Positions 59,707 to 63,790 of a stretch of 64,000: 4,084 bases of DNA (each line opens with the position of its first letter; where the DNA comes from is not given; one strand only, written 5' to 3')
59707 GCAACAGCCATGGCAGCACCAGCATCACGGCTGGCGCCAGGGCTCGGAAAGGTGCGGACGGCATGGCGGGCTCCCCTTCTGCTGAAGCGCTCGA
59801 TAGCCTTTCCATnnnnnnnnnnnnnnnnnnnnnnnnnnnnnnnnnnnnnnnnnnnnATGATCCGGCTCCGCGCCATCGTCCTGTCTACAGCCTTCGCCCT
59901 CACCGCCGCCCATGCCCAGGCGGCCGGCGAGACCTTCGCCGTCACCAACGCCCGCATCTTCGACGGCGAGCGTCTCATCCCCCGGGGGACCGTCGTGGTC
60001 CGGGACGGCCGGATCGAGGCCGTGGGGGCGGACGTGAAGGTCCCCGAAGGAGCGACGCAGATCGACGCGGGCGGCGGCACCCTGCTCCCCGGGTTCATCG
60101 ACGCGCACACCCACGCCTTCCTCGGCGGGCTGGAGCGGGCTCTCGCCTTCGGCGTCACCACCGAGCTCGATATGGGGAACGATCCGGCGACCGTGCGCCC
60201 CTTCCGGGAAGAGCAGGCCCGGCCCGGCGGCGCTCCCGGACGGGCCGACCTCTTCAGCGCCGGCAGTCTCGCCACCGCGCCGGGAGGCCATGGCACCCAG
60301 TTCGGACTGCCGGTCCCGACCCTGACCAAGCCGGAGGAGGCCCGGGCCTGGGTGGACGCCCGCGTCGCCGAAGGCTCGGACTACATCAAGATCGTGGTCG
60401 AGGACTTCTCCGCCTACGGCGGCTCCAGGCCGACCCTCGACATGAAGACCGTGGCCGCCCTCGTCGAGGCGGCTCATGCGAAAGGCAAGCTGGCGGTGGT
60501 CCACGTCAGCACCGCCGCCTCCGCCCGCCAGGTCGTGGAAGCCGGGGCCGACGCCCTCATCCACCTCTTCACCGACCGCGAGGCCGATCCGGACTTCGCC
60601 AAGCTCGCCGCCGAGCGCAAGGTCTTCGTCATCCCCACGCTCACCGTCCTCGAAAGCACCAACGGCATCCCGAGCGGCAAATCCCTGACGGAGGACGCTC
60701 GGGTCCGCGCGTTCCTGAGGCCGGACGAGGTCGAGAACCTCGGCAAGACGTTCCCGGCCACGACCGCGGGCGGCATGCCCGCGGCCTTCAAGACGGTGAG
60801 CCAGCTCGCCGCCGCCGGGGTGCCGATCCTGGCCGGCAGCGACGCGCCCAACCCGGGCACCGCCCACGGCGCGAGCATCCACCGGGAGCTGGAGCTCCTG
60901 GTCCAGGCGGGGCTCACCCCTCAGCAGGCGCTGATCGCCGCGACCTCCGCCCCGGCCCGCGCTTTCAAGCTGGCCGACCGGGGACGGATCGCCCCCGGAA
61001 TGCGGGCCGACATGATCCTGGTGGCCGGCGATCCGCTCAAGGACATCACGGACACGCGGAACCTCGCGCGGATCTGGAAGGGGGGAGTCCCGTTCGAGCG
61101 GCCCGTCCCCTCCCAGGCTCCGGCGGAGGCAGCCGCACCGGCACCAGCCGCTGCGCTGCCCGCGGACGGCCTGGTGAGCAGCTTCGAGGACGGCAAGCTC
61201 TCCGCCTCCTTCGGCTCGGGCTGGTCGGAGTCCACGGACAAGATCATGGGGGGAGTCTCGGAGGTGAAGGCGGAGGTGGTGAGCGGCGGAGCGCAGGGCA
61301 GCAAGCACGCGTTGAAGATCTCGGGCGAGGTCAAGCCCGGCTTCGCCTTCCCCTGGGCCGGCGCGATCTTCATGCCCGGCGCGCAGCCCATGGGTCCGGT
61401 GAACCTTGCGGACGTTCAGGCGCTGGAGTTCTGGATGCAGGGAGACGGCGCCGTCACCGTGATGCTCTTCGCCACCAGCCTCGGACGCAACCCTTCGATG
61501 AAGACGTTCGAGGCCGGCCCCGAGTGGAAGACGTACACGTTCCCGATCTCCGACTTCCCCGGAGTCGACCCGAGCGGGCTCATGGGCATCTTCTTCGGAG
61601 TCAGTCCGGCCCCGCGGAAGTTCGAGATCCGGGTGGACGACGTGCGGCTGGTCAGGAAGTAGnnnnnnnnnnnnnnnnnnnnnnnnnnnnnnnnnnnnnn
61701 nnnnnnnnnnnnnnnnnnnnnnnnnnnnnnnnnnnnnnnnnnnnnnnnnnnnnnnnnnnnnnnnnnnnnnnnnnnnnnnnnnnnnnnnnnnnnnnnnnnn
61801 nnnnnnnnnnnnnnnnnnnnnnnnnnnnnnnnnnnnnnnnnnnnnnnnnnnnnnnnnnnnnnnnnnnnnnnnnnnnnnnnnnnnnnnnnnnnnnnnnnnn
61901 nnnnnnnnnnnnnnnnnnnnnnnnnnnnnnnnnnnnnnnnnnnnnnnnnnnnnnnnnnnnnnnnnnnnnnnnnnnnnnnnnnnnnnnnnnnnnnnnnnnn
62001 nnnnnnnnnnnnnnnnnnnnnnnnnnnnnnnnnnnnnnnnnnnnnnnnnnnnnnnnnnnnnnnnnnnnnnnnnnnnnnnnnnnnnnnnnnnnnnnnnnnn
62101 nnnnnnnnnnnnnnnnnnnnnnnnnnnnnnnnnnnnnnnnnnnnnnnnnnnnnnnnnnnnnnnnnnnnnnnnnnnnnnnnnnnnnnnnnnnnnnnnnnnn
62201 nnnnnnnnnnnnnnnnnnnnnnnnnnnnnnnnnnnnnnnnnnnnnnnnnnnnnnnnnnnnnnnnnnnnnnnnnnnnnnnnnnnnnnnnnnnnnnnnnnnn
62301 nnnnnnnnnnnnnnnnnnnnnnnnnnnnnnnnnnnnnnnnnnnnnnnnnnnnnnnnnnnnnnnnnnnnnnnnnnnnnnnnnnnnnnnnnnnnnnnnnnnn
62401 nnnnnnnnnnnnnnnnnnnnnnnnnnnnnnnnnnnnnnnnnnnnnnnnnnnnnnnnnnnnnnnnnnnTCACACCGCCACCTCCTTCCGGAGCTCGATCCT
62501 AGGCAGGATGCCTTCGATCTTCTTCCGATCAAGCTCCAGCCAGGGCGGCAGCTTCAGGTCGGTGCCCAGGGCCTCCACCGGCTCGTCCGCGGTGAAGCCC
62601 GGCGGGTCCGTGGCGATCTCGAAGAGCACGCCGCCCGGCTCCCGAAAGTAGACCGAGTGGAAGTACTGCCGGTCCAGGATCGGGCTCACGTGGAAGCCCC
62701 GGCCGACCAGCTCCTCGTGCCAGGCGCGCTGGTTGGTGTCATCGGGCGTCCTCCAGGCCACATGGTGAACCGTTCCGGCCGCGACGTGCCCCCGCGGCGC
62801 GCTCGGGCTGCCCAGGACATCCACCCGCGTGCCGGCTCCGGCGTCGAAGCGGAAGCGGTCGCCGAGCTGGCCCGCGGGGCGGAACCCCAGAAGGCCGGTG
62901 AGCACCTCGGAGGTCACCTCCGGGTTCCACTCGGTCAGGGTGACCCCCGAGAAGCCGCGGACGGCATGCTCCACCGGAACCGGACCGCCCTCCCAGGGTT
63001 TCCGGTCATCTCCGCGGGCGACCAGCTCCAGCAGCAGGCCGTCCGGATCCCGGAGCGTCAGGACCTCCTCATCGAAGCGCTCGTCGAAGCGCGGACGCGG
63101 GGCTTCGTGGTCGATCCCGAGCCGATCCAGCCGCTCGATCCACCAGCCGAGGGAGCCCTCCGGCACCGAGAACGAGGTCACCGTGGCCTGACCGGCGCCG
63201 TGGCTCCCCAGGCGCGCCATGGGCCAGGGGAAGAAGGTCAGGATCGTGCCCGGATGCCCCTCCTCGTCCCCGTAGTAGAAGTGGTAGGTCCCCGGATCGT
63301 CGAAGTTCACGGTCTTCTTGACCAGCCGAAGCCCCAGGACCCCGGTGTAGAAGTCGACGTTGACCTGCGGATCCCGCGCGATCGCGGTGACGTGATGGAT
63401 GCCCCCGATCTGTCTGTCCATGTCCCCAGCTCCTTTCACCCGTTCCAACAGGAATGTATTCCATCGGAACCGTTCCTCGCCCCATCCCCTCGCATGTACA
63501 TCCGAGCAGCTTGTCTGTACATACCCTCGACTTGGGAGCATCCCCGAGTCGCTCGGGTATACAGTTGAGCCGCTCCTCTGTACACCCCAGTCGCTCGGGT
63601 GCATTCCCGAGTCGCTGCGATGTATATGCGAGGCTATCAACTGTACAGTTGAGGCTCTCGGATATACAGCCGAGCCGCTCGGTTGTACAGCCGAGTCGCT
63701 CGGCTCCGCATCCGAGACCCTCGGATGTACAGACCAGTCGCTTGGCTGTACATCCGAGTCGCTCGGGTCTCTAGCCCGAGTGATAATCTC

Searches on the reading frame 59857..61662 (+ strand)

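Call 63: search_protein_families(library=pfam, proteins=[window:59857-61662:+], max_evalue=0.001)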
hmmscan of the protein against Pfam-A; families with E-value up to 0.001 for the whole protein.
window:59857-61662:+ (601 aa): 3 families
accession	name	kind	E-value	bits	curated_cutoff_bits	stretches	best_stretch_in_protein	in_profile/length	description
PF01979.26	Amidohydro_1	-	3.4e-20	73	25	1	75-400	1-329/345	Amidohydrolase family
PF07969.17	Amidohydro_3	-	9.6e-16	58.7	29.7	2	192-395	257-450/472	Amidohydrolase family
PF22643.2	NagA_N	-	2.6e-06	27.9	27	1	27-74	2-49/51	NagA composite domain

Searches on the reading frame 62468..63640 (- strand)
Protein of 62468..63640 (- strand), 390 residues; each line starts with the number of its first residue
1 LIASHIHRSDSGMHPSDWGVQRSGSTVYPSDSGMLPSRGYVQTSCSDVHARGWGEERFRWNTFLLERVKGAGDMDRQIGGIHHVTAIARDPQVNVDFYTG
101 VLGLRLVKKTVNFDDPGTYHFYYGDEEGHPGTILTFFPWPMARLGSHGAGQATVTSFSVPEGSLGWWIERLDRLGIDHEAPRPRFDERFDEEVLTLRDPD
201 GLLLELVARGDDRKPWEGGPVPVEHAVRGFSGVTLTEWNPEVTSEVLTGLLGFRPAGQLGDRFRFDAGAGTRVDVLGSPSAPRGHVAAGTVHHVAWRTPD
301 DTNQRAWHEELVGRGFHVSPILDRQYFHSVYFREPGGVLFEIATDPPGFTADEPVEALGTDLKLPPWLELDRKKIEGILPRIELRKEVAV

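Call 63: search_protein_families(library=pfam, proteins=[window:62468-63640:-], max_evalue=0.001)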
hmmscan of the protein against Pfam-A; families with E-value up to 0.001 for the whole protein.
window:62468-63640:- (390 aa): 1 family
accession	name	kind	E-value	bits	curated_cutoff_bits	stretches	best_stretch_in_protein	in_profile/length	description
PF00903.31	Glyoxalase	-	1.4e-19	71.1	20.6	2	80-206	1-121/121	Glyoxalase/Bleomycin resistance protein/Dioxygenase superfamily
